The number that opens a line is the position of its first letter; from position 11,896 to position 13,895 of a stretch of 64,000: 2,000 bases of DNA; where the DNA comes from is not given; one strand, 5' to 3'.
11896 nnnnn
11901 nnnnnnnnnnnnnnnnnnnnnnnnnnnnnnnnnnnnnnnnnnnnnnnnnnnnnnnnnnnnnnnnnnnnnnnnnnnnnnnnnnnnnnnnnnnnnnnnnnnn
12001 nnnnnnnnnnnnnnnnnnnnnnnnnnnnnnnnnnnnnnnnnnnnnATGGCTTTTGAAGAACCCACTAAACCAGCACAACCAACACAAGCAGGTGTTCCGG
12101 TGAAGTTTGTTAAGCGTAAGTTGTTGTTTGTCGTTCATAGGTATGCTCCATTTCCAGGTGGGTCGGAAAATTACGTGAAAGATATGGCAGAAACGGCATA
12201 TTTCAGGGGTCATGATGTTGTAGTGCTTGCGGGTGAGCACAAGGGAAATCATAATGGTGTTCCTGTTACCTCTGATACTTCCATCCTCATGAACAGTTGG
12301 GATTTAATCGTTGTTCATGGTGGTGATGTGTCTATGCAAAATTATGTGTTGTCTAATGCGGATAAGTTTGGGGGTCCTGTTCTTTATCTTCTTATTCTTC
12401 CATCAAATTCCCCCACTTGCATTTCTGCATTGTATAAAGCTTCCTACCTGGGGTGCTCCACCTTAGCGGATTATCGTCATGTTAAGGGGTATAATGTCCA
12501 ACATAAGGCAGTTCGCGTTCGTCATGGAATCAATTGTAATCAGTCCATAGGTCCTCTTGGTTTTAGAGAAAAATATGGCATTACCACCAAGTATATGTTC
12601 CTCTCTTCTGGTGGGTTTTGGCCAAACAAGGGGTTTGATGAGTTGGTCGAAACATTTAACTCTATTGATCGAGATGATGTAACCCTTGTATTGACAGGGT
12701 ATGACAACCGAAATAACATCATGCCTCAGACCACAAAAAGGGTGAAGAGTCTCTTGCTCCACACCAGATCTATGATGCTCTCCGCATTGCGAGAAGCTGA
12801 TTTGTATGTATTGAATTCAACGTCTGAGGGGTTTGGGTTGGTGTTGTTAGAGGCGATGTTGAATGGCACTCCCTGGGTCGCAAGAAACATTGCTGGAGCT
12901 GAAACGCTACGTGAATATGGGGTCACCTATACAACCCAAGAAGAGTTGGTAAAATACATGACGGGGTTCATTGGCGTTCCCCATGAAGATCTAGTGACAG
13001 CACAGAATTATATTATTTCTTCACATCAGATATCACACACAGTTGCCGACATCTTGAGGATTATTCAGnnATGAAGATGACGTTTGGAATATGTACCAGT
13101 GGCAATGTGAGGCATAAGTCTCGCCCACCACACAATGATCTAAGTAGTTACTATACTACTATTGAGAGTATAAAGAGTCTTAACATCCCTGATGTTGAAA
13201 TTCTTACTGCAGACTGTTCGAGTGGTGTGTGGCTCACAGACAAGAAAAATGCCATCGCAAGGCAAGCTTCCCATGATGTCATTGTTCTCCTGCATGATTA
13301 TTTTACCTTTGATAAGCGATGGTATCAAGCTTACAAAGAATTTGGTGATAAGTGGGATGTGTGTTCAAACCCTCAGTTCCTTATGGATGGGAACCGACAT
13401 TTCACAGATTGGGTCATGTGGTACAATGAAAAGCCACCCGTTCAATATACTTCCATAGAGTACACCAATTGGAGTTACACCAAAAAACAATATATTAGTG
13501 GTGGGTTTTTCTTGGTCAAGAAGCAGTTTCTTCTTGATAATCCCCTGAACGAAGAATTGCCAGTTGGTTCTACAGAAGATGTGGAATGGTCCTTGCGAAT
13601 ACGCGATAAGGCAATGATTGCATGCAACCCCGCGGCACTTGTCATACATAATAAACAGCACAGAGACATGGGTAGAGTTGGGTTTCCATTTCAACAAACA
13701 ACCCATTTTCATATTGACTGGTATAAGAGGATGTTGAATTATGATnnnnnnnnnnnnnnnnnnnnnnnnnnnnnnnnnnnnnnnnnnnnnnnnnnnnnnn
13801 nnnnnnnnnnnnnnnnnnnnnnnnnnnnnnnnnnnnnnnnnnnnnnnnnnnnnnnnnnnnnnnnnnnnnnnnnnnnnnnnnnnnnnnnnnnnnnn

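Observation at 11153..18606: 7.5-kb sugar-activation / glycosyltransferase / methyltransferase island inserted between the helicase and primase blocks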

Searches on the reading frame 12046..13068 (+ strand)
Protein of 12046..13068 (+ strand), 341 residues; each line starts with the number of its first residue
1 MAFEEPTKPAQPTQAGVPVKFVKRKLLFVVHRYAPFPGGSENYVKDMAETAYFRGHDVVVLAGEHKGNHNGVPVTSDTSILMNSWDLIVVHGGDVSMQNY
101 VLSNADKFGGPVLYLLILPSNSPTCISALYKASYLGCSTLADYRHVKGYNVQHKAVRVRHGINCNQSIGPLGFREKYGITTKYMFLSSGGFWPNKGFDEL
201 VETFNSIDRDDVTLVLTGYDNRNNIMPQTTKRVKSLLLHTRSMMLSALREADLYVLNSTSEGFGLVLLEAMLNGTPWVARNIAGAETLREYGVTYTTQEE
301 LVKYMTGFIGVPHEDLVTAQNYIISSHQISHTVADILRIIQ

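Call 3: search_protein_families(library=pfam, proteins=[window:12046-13068:+], max_evalue=0.1)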
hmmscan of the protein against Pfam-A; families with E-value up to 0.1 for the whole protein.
window:12046-13068:+ (341 aa): 5 families
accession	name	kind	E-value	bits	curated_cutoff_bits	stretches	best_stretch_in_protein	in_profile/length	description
PF00534.26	Glycos_transf_1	-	2.1e-16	60.3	26.4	1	174-287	6-129/172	Glycosyl transferases group 1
PF13692.12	Glyco_trans_1_4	-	1.1e-15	58.6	27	1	185-292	4-121/142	Glycosyl transferases group 1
PF20706.3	GT4-conflict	-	3.7e-07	29.9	26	1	241-302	272-333/385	Family 4 Glycosyltransferase in conflict systems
PF13439.12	Glyco_transf_4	-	0.013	16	28.5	1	37-70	1-34/170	Glycosyltransferase Family 4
PF13524.12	Glyco_trans_1_2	-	0.08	13.3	25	0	244-337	40-143/144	Glycosyl transferase-like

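Call 4: search_protein_families(library=phrogs, proteins=[window:12046-13068:+], max_evalue=0.01)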
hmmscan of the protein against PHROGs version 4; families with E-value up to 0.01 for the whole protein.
window:12046-13068:+ (341 aa): 2 families
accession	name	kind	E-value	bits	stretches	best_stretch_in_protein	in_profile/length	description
phrog_2170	-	moron, auxiliary metabolic gene and host takeover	3.6e-16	60.2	1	177-293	173-298/374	glycosyltransferase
phrog_4356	-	moron, auxiliary metabolic gene and host takeover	8.4e-06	26.2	1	242-296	185-236/307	glycosyltransferase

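Call 11: search_protein_families(library=ncbifam, proteins=[window:12046-13068:+], max_evalue=0.1)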
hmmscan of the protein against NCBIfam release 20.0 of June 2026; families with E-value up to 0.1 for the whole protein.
window:12046-13068:+ (341 aa): 22 families
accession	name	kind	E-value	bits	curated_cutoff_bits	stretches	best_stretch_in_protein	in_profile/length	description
TIGR04047.1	MSMEG_0565_glyc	hypoth_equivalog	4.9e-10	39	259.85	1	173-288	184-315/373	MSMEG_0565 family glycosyltransferase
TIGR03999.1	thiol_BshA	equivalog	6e-09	35.3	273.7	1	190-294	207-316/375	N-acetyl-alpha-D-glucosaminyl L-malate synthase BshA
NF038229.1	Glyco4_Geo_Pelo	equivalog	1.7e-08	33.8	400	1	148-303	128-293/338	GPMC system family 4 glycosyltransferase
NF038295.1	EPS_HpsP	equivalog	1.3e-06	27.7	550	1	147-279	170-316/388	hormogonium polysaccharide biosynthesis glycosyltransferase HpsP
NF053513.1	Gtran_IagA_BgsA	equivalog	2.5e-06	26.7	460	1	145-328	119-316/333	LTA glycolipid anchor biosynthesis glycosyltransferase, IagA/BgsA family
TIGR03088.1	stp2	hypoth_equivalog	2.9e-06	26.6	409.05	1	210-294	228-316/374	TIGR03088 family PEP-CTERM/XrtA system glycosyltransferase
NF053787.1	GlcN_PG_synth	equivalog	4.9e-06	25.6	480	1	176-283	190-294/361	N-acetylglucosaminyl phosphatidylglycerol synthase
NF041876.1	EPS_EpsE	equivalog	9.6e-06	25.1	400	1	189-293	221-338/389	exopolysaccharide biosynthesis GT4 family glycosyltransferase EpsE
TIGR03449.1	mycothiol_MshA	equivalog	1.6e-05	24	462.5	1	233-292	286-345/406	D-inositol-3-phosphate glycosyltransferase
NF047684.1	TeichurnBiosyTuaC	equivalog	3.8e-05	22.8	550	1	186-288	223-327/391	teichuronic acid biosynthesis protein TuaC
TIGR04157.1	glyco_rSAM_CFB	subfamily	0.00019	20.6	400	1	154-292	194-342/406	TIGR04157 family glycosyltransferase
NF047880.1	glyco_SdgA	exception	0.00022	19.9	800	1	229-282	367-421/488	serine-aspartate repeat adhesin O-glycosyltransferase SdgA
TIGR02149.1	glgA_Coryne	subfamily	0.0013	17.9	302.4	1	241-294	274-327/391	glycogen synthase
NF038255.1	exopoly_VpsD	equivalog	0.0013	17.7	300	1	245-332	277-368/381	VpsD family glycosyltransferase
TIGR02918.1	TIGR02918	equivalog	0.002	16.9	574.6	1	246-281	388-423/500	accessory Sec system glycosyltransferase GtfA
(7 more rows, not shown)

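Call 85: search_solved_structures(query=window:12046-13068:+, max_evalue=0.01)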
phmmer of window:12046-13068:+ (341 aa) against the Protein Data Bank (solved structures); distinct sequences matched with E-value up to 0.01: 15.
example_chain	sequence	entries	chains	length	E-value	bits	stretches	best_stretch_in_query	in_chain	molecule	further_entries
2jjm_A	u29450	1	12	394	5.3e-05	25.7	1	174-294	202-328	GLYCOSYL TRANSFERASE, GROUP 1 FAMILY PROTEIN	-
3mbo_A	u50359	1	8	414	6.9e-05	25.3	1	174-294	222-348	Glycosyltransferase, group 1 family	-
6d9t_A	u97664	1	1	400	0.00036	22.9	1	175-294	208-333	Glycosyl transferase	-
6n1x_A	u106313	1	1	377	0.00039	22.8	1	175-294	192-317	Glycosyltransferase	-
5d00_A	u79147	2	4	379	0.00093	21.6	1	173-287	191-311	N-acetyl-alpha-D-glucosaminyl L-malate synthase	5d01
8b5q_A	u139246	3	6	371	0.001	21.5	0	172-284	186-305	UDP-glucose:(Heptosyl) LPS alpha 1,3-glucosyltransferase WaaG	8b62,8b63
8b5s_A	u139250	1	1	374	0.001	21.4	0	172-284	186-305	UDP-glucose:(Heptosyl) LPS alpha 1,3-glucosyltransferase WaaG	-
8b5s_B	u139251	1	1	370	0.0011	21.3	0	172-284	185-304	UDP-glucose:(Heptosyl) LPS alpha 1,3-glucosyltransferase WaaG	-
2gej_A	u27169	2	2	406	0.0014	21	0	241-283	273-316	PHOSPHATIDYLINOSITOL MANNOSYLTRANSFERASE (PimA)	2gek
4n9w_A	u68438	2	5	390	0.0014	21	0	241-283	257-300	GDP-mannose-dependent alpha-(1-2)-phosphatidylinositol mannosyltransferase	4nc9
3c4q_A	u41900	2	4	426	0.0014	21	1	230-286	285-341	Predicted glycosyltransferases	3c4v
3c48_A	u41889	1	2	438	0.0015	20.9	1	230-286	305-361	Predicted glycosyltransferases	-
8qoy_A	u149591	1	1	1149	0.0016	20.8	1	238-293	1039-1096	TagF-like capsule polymerase Cps3D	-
4xso_B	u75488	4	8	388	0.0046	19.3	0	245-295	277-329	Alr3699 protein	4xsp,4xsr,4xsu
2iv7_A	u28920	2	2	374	0.0084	18.4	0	173-284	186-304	LIPOPOLYSACCHARIDE CORE BIOSYNTHESIS PROTEIN RFAG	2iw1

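Call 86: search_dna_similar(query=window:12046-13068:+, collection=phages, mode=protein, max_evalue=0.001, max_rows=25)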
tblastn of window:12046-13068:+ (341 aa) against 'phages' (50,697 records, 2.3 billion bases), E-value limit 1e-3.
Records with a match: 2; places in all: 2; records where one place covers at least 80% of the query: 0.
Best place of each record, by identity: <60% 2.
By first word of the organism name: Bacteriophage 1; Pseudomonas 1.
By host as written in the record: - 1; Pseudomonas fluorescens UFV 041 1.
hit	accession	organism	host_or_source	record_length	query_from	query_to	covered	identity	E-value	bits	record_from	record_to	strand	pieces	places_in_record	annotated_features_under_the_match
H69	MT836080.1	Bacteriophage sp.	human fecal samples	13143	158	288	38%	30.6%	6e-5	51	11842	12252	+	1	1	record has no annotation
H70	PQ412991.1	Pseudomonas phage UFJF_PfPro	Pseudomonas fluorescens UFV 041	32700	143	284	42%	27.1%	8e-5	50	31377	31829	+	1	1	glycosyltransferase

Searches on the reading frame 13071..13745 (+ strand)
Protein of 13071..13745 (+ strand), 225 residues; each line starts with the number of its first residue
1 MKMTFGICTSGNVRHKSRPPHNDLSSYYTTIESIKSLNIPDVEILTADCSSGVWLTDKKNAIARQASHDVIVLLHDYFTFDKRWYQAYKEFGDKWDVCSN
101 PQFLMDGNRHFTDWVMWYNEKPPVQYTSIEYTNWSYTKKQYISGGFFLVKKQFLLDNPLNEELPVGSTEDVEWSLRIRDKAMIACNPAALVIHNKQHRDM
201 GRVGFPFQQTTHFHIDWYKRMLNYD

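Call 3: search_protein_families(library=pfam, proteins=[window:13071-13745:+], max_evalue=0.1)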
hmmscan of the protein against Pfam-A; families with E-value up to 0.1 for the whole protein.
window:13071-13745:+ (225 aa): 0 families

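Call 4: search_protein_families(library=phrogs, proteins=[window:13071-13745:+], max_evalue=0.01)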
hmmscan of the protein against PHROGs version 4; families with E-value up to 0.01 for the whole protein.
window:13071-13745:+ (225 aa): 0 families

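Call 11: search_protein_families(library=ncbifam, proteins=[window:13071-13745:+], max_evalue=0.1)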
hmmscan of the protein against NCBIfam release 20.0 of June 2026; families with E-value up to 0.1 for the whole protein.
window:13071-13745:+ (225 aa): 2 families
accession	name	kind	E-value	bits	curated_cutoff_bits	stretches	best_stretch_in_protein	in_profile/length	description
NF041875.1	EPS_EpsD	equivalog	0.0037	16.7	370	1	109-199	123-212/325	exopolysaccharide biosynthesis glycosyltransferase EpsD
TIGR04283.1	glyco_like_mftF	equivalog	0.094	12.3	182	0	60-201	65-193/221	TIGR04283 family arsenosugar biosynthesis glycosyltransferase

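Call 22: search_solved_structures(query=window:13071-13745:+, max_evalue=5, show_alignments=1)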
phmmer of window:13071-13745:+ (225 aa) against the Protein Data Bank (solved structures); distinct sequences matched with E-value up to 5: 1.
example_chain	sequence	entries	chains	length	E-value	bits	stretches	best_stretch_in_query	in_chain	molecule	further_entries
5ux9_A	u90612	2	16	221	0.22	13.9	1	110-209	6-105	Chloramphenicol acetyltransferase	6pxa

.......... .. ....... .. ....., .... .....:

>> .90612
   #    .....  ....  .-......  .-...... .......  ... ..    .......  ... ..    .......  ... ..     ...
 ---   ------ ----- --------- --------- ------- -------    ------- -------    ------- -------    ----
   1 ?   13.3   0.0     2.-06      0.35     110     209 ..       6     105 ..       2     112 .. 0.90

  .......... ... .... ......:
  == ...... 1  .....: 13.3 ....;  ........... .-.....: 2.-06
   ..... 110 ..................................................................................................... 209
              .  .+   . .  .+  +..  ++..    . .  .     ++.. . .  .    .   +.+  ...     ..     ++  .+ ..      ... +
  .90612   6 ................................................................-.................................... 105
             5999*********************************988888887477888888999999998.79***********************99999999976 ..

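Call 51: find_homologous_proteins(query=window:13071-13745:+, max_evalue=0.001)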
Query window:13071-13745:+ (225 aa): 219 proteins with E <= 0.001 among 257 candidates; the best 120 are listed.
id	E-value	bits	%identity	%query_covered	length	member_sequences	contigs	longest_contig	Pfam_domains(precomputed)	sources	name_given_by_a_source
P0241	2.1e-157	539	100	100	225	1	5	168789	-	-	-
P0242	6.1e-112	391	73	100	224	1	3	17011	-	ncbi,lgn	-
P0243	6.6e-88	312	63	100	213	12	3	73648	-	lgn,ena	-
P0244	1.3e-84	301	61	100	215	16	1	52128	-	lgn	-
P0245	5.0e-78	280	58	100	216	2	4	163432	-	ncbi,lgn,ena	-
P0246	3.6e-77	277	59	94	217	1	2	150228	-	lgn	-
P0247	2.6e-66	241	52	94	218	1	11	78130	-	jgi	jgi:hypothetical protein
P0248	6.0e-66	240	52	92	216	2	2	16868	-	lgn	-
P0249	8.3e-66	240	49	93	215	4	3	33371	-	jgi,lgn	jgi:hypothetical protein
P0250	7.3e-65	237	52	93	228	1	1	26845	-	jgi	jgi:hypothetical protein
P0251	4.4e-64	234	50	92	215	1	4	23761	-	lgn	-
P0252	5.7e-64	234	52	93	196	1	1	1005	-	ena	-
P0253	2.4e-63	232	54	93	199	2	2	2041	-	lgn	-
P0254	3.1e-63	231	52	95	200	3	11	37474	-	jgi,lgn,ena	-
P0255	4.0e-63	231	55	88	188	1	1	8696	-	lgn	-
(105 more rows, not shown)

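Call 55: search_solved_structures(query=A2, max_evalue=5, show_alignments=2)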
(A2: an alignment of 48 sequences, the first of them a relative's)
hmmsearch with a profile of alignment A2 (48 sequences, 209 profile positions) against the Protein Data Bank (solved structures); distinct sequences matched with E-value up to 5: 17.
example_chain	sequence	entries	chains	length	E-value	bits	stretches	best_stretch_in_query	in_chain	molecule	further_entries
8bz4_A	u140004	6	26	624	0.00081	22.1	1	3-109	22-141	Glycosyltransferase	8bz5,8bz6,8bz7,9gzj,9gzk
8bz8_A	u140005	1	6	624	0.00082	22.1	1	3-109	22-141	Glycosyltransferase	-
5cwo_A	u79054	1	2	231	0.05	16.2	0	163-185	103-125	Designed helical repeat protein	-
1cun_A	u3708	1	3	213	0.13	14.9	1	41-122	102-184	PROTEIN (ALPHA SPECTRIN)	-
1u4q_A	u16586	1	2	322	0.14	14.8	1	42-122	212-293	Spectrin alpha chain, brain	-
8fbi_A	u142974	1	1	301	0.37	13.4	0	163-184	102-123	KWOCA_39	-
2m32_A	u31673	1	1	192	0.74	12.4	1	7-50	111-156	Integrin alpha-1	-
1qcy_A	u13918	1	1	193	0.75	12.4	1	7-50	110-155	I-DOMAIN OF INTEGRIN ALPHA1BETA1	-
1qc5_A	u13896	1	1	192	0.75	12.4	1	7-50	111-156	PROTEIN (ALPHA1 BETA1 INTEGRIN)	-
1qc5_B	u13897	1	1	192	0.75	12.4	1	7-50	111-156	PROTEIN (ALPHA1 BETA1 INTEGRIN)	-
5hgj_A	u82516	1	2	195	0.76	12.4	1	7-50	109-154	Integrin alpha-1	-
4a0q_A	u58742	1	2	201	0.79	12.3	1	7-50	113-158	INTEGRIN ALPHA-1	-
1pt6_A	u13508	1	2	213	0.91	12.1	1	7-50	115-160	Integrin alpha-1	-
2lq5_A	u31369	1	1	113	1.1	11.9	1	165-202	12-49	RNA-binding protein 39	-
3s6e_A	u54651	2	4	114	1.1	11.9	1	165-202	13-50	RNA-binding protein 39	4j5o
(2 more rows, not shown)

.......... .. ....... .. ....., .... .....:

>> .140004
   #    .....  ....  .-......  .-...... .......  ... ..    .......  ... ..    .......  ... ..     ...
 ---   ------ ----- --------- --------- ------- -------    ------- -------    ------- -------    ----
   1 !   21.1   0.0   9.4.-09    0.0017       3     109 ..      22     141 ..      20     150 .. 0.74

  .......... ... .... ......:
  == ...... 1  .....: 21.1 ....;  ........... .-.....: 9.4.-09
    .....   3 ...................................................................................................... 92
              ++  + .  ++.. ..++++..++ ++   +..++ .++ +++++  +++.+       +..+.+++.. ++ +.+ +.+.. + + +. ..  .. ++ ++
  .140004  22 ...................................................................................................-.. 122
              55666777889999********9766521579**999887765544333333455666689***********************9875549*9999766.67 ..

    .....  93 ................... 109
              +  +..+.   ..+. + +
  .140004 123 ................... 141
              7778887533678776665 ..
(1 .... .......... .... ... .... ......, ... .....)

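Call 59: predict_structure(alignment_id=A2)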
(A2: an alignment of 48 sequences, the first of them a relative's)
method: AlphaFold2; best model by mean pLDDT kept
length: 225 residues; sequences in the alignment: 48
mean_pLDDT: 91.1   pTM: 0.89
mean pLDDT of the five models: 91.1, 91.1, 89.9, 89.8, 89.3
residues with pLDDT >= 90: 174; 70-90: 33; 50-70: 17; < 50: 1
segments of 3 or more residues with pLDDT < 50: none
pLDDT, mean of each block of 10 residues (from residue 1): 95 53 84 98 96 94 98 97 97 97 95 84 78 91 96 98 93 95 97 93 88 92 82
secondary structure, 60 per line:
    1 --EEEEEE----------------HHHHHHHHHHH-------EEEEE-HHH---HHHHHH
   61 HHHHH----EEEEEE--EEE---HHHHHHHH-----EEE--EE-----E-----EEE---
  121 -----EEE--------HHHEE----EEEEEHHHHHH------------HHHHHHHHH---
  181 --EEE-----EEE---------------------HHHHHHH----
elements in order: E3-8 H25-35 E43-47 H55-65 E70-75 E78-80 H84-91 E97-99 E115-117 E126-128 E146-150 H151-156 H169-177 E183-185 E191-193 H215-221

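Call 61: fold_search(model_id=the predicted structure, library=pdb)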
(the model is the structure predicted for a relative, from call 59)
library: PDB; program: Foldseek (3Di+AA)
matches with E <= 10: 1498; with E <= 0.001: 447
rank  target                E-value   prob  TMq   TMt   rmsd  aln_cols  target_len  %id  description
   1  9h6j_B                9.2e-08  1.00  0.59  0.32   6.3       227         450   11  Human B4GALNT1 Apo Structure (released 2025-07-16)
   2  9h6j_A                1.0e-07  1.00  0.58  0.32   5.6       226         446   12  Human B4GALNT1 Apo Structure (released 2025-07-16)
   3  8bz5_C                1.9e-07  1.00  0.55  0.22   8.2       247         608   14  Crystal structure of the L. monocytogenes RmlT in complex with HEPES (released 2023-12-27)
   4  9dyt_A                2.3e-07  1.00  0.49  0.27   8.1       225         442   12  Acanthamoeba Polyphaga Mimivirus R699 (released 2025-06-11)
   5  9jn3_A                2.7e-07  1.00  0.56  0.44   7.9       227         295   10  Crystal structure of AvpGT in complex with Ara-A (released 2025-01-29)
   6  9h6k_A                2.8e-07  1.00  0.58  0.30   5.5       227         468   12  Human B4GALNT1 in Complex with UDP-GalNac (released 2025-07-16)
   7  9dyt_B                2.8e-07  1.00  0.47  0.27   8.5       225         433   12  Acanthamoeba Polyphaga Mimivirus R699 (released 2025-06-11)
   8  8bz5_A                3.2e-07  1.00  0.53  0.22   6.8       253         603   14  Crystal structure of the L. monocytogenes RmlT in complex with HEPES (released 2023-12-27)
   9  6nqt_E                4.1e-07  1.00  0.62  0.31   5.9       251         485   16  GalNac-T2 soaked with UDP-sugar (released 2020-01-29)
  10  2y6p_B                4.1e-07  1.00  0.47  0.46   8.0       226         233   13  Evidence for a Two-Metal-Ion-Mechanism in the Kdo- Cytidylyltransferase KdsB (released 2011-08-24)
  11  9h6l_A                4.7e-07  1.00  0.59  0.31   5.1       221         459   11  Human B4GALNT1 in Complex with UDP (released 2025-07-16)
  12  8bz6_B                4.7e-07  1.00  0.55  0.23   7.3       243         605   15  Crystal structure of the L. monocytogenes RmlT in complex with UDP-glucose (released 2023-12-27)
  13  4ecm                  5.0e-07  1.00  0.44  0.41   8.6       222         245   12  2.3 Angstrom Crystal Structure of a Glucose-1-phosphate Thymidylyltransferase from Bacillus anthracis in Complex with Th (released 2012-04-04)
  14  9gzk_C                6.4e-07  1.00  0.54  0.23   6.8       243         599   16  Crystal structure of the L. monocytogenes RmlT in complex with 4-RboP-(CH2)6NH2 (released 2024-12-18)
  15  8bz8_B                6.4e-07  1.00  0.54  0.22   6.7       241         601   15  Crystal structure of the L. monocytogenes RmlT D198A variant in complex with TDP-rhamnose (released 2023-12-27)
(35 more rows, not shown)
